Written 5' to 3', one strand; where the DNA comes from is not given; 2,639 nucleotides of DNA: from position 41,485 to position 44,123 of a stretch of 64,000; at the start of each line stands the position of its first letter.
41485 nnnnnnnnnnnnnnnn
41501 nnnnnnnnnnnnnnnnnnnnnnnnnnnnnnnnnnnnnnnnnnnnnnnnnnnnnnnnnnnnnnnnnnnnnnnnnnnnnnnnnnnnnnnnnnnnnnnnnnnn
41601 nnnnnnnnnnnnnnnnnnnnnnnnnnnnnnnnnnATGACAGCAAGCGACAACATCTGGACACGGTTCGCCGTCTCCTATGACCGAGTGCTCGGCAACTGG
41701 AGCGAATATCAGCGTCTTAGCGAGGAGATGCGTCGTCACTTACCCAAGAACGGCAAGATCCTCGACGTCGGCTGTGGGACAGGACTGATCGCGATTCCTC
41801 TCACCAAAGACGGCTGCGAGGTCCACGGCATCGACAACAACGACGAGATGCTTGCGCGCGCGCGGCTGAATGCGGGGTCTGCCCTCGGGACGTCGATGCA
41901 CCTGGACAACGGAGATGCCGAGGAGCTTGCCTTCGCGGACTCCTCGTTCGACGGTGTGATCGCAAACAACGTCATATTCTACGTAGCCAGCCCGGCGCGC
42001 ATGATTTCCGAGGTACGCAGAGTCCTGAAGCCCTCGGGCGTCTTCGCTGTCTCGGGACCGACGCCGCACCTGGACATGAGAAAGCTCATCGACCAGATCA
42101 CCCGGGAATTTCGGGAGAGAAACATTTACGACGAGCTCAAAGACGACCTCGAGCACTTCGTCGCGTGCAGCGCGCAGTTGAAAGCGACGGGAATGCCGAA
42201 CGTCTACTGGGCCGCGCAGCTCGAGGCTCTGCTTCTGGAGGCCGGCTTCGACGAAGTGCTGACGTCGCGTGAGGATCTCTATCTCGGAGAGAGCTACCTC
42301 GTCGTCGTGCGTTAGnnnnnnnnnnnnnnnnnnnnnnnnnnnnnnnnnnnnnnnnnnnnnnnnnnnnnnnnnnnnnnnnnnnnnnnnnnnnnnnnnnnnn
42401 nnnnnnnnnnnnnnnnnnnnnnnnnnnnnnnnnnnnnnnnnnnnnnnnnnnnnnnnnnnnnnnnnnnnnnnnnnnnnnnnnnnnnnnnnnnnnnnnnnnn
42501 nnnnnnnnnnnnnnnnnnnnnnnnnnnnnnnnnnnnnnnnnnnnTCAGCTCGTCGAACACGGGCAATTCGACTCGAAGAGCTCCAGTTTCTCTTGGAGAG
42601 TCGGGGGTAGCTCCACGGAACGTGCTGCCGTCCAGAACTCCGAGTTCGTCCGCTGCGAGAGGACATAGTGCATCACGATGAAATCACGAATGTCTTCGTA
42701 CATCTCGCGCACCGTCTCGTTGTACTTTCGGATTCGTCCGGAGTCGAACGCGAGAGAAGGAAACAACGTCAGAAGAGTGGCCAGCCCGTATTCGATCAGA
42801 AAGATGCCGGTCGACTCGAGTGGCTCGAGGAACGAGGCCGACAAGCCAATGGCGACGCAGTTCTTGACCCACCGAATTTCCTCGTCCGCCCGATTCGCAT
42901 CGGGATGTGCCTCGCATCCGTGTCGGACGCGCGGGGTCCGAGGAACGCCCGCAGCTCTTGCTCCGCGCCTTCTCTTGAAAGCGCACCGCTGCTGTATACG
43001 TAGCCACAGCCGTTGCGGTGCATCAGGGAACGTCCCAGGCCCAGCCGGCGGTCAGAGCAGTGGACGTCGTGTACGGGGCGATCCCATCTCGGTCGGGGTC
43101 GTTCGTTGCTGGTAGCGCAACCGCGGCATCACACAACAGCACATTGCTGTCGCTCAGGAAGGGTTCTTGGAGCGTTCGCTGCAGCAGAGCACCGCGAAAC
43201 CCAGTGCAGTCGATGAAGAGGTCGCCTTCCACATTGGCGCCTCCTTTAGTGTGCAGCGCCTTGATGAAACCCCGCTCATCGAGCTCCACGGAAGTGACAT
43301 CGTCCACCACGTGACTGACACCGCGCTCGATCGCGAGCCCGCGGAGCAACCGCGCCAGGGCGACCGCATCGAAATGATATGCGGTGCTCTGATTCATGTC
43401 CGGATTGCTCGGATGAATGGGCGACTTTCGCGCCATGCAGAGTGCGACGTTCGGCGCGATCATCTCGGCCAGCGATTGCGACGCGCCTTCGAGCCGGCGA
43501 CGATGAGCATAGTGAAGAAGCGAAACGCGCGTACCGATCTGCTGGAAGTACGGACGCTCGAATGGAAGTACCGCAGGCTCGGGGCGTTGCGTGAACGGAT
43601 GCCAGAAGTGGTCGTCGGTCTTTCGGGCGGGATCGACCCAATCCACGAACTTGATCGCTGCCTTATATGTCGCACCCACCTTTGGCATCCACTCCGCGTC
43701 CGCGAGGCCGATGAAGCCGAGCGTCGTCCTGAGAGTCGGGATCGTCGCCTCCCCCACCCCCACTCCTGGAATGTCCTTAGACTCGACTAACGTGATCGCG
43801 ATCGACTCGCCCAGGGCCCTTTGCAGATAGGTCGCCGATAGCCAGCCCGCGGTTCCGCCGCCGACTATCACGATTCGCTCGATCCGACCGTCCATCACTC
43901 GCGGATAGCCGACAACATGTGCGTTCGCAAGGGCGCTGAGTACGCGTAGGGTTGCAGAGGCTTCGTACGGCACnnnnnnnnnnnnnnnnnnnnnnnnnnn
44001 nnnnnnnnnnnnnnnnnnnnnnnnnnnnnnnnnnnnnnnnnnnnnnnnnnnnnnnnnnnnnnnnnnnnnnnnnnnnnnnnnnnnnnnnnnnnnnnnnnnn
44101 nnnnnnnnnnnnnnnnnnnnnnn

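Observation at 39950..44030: Lower-GC island encoding ThiF/MoeB-like E1, CysK-fold PLP enzyme, SAM methyltransferase and a convergent flavin-dependent Trp-halogenase homolog, heavily frame-disrupted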

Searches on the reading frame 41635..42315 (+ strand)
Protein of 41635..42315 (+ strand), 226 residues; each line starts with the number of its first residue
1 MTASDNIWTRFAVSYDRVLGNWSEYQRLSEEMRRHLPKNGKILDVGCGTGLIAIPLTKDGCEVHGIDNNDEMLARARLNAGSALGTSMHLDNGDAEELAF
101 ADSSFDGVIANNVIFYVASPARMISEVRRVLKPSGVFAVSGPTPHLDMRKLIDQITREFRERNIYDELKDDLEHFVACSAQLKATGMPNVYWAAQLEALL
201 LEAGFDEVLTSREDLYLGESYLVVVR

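Call 3: search_protein_families(library=pfam, proteins=[window:41635-42315:+], max_evalue=0.01)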
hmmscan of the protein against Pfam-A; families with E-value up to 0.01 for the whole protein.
window:41635-42315:+ (226 aa): 16 families
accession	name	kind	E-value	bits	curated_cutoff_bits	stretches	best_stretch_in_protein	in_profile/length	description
PF08241.18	Methyltransf_11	-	3.2e-26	92.3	21.2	1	43-138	1-94/95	Methyltransferase domain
PF13847.12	Methyltransf_31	-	1.8e-23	83.3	27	1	38-162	3-129/145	Methyltransferase domain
PF13649.12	Methyltransf_25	-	3.3e-23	82.6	27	1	42-135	1-97/97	Methyltransferase domain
PF13489.12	Methyltransf_23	-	8.2e-18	65.1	27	1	26-206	14-160/164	Methyltransferase domain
PF08242.18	Methyltransf_12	-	4.4e-17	63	30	1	43-137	1-98/98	Methyltransferase domain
PF01209.24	Ubie_methyltran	-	3.4e-11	43.4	20.1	1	38-139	46-151/233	ubiE/COQ5 methyltransferase family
PF05175.20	MTS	-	5.4e-09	36.3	23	1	34-158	25-156/170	Methyltransferase small domain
PF06325.19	PrmA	-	2.7e-08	34.1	22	1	38-141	161-260/296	Ribosomal protein L11 methyltransferase (PrmA)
PF07021.18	MetW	-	7.9e-08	32.6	21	1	32-132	7-103/193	Methionine biosynthesis protein MetW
PF08003.17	Methyltransf_9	-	0.00034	20.1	23.8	1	32-137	107-215/315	Protein of unknown function (DUF1698)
PF03848.20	TehB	-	0.00053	19.9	20.4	1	38-130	30-123/193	Tellurite resistance protein TehB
PF01170.24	UPF0020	-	0.00083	19.5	22.3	1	61-111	77-128/197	RMKL-like, methyltransferase domain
PF03141.22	Methyltransf_29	-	0.0024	17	23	1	41-145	120-223/506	Putative S-adenosyl-L-methionine-dependent methyltransferase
PF01555.25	N6_N4_Mtase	-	0.0045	17.4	26.7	0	122-160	34-73/221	DNA methylase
PF09445.16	Methyltransf_15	-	0.0055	16.7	22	1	41-82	3-44/165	RNA cap guanine-N2 methyltransferase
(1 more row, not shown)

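Call 6: find_encoding_contigs(protein=window:41635-42315:+, flank=10000)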
Protein window:41635-42315:+ (226 aa): no gene with exactly this product is on record in the collection.

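Call 21: search_protein_families(library=ncbifam, proteins=[window:41635-42315:+], max_evalue=0.001)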
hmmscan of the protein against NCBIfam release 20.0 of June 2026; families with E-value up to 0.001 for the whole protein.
window:41635-42315:+ (226 aa): 59 families (the best 25 are shown)
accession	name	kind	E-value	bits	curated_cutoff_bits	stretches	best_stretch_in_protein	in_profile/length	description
NF043040.1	corrin_prot_MT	hypoth_equivalog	5.2e-19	68.5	180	1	15-140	15-148/216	corrinoid protein-associated methyltransferase CpaM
NF045667.1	MTase_DVU1556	equivalog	9.1e-19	67.7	155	1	35-140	19-120/213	DVU_1556 family methyltransferase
NF041537.1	ArsM_AhpD_UU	exception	2.7e-17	62.6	510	1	40-139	78-180/345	arsenite methyltransferase/AhpD domain selenoprotein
NF047649.1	MTase_UXPK_star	exception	3.8e-17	62.2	460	1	41-139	80-181/283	methyltransferase/UXPK-star double selenoprotein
TIGR01983.1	UbiG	equivalog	5.4e-17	61.8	102.95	1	37-140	48-152/228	bifunctional 2-polyprenyl-6-hydroxyphenol methylase/3-demethylubiquinol 3-O-methyltransferase UbiG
TIGR01934.1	MenG_MenH_UbiE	subfamily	7.4e-17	61.4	158.35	1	30-140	33-142/223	ubiquinone/menaquinone biosynthesis methyltransferase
NF008823.0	PRK11873.1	subfamily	8.3e-17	61.5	263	1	40-140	79-182/272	arsenite methyltransferase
TIGR02072.1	BioC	equivalog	9.4e-17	61.6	184.95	1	34-166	29-158/244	malonyl-ACP O-methyltransferase BioC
NF041536.1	ArsM_DUF2284_UU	exception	2.2e-16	59.2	575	1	38-140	76-181/459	arsenite methyltransferase/DUF2284 domain selenoprotein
NF001244.0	PRK00216.1-5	equivalog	2.9e-14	53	216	1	37-139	49-153/236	bifunctional demethylmenaquinone methyltransferase/2-methoxy-6-polyprenyl-1,4-benzoquinol methylase UbiE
TIGR02021.1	BchM-ChlM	equivalog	1.7e-13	50.5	158.9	1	34-175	50-192/218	magnesium protoporphyrin IX methyltransferase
NF045882.1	PLipidMtase_Leg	equivalog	2e-13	50.6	390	1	6-135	8-139/207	phospholipid N-methyltransferase PmtA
NF052510.1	methyltran_MpqE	exception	4.4e-13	49.2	335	1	35-138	43-150/234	methyl-plastoquinone biosynthesis methyltransferase MpqE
NF040539.1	AST_met_ArsM_2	exception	7e-13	49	240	1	39-138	57-162/262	putative arsinothricin biosynthesis methyltransferase ArsM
NF007610.0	PRK10258.1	equivalog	8e-12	45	342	1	22-140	23-139/251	malonyl-ACP O-methyltransferase BioC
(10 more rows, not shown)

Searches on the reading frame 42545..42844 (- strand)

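Call 3: search_protein_families(library=pfam, proteins=[window:42545-42844:-], max_evalue=0.01)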
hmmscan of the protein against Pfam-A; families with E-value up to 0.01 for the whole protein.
window:42545-42844:- (99 aa): 1 family
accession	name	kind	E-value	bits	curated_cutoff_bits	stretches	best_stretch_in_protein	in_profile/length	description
PF04820.20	Trp_halogenase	-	3.6e-28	99.1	21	1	2-93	328-419/458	Tryptophan halogenase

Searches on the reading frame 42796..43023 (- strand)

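Call 3: search_protein_families(library=pfam, proteins=[window:42796-43023:-], max_evalue=0.01)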
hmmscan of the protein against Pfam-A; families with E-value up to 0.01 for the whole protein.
window:42796-43023:- (75 aa): 1 family
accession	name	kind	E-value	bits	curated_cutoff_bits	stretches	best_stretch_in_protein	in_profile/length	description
PF04820.20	Trp_halogenase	-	1.3e-05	24.7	21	1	2-50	270-317/458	Tryptophan halogenase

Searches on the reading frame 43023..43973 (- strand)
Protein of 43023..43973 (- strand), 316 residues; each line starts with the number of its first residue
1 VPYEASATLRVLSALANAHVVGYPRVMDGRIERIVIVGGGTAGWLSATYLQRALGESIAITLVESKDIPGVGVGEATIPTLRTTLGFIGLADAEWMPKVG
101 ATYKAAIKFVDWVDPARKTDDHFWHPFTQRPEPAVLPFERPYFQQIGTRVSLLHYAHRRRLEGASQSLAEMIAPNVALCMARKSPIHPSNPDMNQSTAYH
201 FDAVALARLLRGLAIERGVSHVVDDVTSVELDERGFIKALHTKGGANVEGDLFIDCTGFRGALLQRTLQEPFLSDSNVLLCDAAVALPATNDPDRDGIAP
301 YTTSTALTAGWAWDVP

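Call 3: search_protein_families(library=pfam, proteins=[window:43023-43973:-], max_evalue=0.01)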
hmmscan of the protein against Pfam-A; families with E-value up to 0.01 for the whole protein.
window:43023-43973:- (316 aa): 6 families
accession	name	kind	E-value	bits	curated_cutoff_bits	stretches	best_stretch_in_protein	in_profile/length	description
PF04820.20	Trp_halogenase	-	3.2e-77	260.7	21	1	33-316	1-267/458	Tryptophan halogenase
PF01266.30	DAO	-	6.9e-07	29.5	27.9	1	33-268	1-213/353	FAD dependent oxidoreductase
PF12831.13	FAD_oxidored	-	0.00014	21.7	27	0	162-258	58-145/416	FAD dependent oxidoreductase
PF07992.20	Pyr_redox_2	-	0.00036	20.5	26.1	1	33-73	2-40/291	Pyridine nucleotide-disulphide oxidoreductase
PF13450.12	NAD_binding_8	-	0.00074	20.2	21.9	1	36-92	1-54/68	NAD(P)-binding Rossmann-like domain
PF13454.12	NAD_binding_9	-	0.002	18.6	21.8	0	35-70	1-36/155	FAD-NAD(P)-binding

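Call 5: find_homologous_proteins(query=window:43023-43973:-)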
Query window:43023-43973:- (316 aa): 7934 proteins with E <= 0.001 among 8000 candidates; the best 120 are listed.
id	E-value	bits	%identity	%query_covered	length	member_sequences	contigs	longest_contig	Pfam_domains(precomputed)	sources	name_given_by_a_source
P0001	1.1e-193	661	100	92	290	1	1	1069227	PF01266.31,PF04820.21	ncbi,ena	-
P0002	1.0e-109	385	57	92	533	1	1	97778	PF01266.31,PF07992.21,PF13454.13,PF04820.21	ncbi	-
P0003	1.5e-109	384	58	92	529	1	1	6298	PF04820.21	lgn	-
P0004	2.2e-104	367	58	92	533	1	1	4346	PF04820.21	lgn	-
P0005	6.3e-104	366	56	92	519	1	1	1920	PF04820.21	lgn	-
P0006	1.0e-103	365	57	92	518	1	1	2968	PF04820.21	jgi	jgi:Tryptophan halogenase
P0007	1.1e-103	365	57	92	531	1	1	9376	PF04820.21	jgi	jgi:hypothetical protein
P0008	2.4e-103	364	56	91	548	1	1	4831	PF04820.21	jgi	-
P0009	2.1e-102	361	57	92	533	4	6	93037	PF04820.21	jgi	jgi:tryptophan halogenase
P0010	1.4e-97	345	55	92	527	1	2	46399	PF04820.21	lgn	-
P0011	5.7e-96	340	52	92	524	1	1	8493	PF01266.31,PF07992.21,PF04820.21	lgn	-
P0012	6.6e-96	340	51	92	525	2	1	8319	PF01266.31,PF07992.21,PF04820.21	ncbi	-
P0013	9.6e-95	336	54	92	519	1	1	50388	PF04820.21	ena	-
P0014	8.6e-94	333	55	92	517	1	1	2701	PF01266.31,PF07992.21,PF13454.13,PF04820.21,PF12831.14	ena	-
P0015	8.2e-93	329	53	92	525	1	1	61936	PF04820.21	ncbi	ncbi:MAG: tryptophan halogenase family protein [Polyangiaceae bacterium]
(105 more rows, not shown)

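Call 7: find_encoding_contigs(protein=P0001, flank=10000, max_places=3)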
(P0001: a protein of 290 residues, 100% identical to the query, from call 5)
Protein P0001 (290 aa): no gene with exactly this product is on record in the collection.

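Call 8: find_encoding_contigs(protein=P0002, flank=10000, max_places=3)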
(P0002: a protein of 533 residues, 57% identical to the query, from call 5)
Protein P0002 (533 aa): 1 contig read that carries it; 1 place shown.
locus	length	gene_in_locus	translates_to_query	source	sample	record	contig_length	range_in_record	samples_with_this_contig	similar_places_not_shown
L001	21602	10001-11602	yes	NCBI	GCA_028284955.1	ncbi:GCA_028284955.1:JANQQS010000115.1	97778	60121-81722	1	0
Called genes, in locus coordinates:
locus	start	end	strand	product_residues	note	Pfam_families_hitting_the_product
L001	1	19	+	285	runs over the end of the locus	PF12679:ABC2_membrane_2 (weak)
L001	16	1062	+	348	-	PF00005:ABC_tran, PF13304:AAA_21 (faint)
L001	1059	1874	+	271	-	-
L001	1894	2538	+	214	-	-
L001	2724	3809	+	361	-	PF00005:ABC_tran, PF13304:AAA_21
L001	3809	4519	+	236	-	PF13346:ABC2_membrane_5 (faint), PF12679:ABC2_membrane_2, PF12698:ABC2_membrane_3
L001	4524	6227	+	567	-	PF23357:DUF7088, PF09822:ABC_transp_aux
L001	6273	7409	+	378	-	PF14238:DUF4340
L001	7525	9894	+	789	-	-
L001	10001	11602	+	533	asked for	PF01266:DAO (faint), PF04820:Trp_halogenase, PF07992:Pyr_redox_2 (faint), PF13454:NAD_binding_9 (faint)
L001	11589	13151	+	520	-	PF00067:p450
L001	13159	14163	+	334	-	PF08100:Dimerisation, PF00891:Methyltransf_2, PF02353:CMAS (weak), PF13489:Methyltransf_23, PF08242:Methyltransf_12 (weak), PF13649:Methyltransf_25 (weak)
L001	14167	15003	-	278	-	PF13621:Cupin_8, PF08007:JmjC_2 (weak)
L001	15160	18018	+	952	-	PF00512:HisKA, PF02518:HATPase_c, PF13581:HATPase_c_2 (faint), PF13589:HATPase_c_3 (weak), PF14501:HATPase_c_5 (faint), PF00072:Response_reg, PF00512:HisKA, PF02518:HATPase_c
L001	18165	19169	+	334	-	PF00487:FA_desaturase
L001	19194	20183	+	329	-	PF12625:Arabinose_bd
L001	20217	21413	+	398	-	PF00072:Response_reg, PF02518:HATPase_c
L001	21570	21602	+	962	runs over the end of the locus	PF16078:2-oxogl_dehyd_N, PF00676:E1_dh, PF02779:Transket_pyr, PF16870:OxoGdeHyase_C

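Call 70: search_protein_families(library=pfam, proteins=[L001:14167-15003:-], max_evalue=0.001)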
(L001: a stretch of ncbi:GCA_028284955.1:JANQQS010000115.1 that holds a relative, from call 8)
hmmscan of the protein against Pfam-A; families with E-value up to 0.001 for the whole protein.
L001:14167-15003:- (278 aa): 2 families
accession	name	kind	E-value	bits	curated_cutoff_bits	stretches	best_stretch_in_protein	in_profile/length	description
PF13621.12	Cupin_8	-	1.8e-45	156.2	27.4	1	21-242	6-246/252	Cupin-like domain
PF08007.18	JmjC_2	-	2.4e-06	27.5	22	1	137-238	32-118/127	JmjC domain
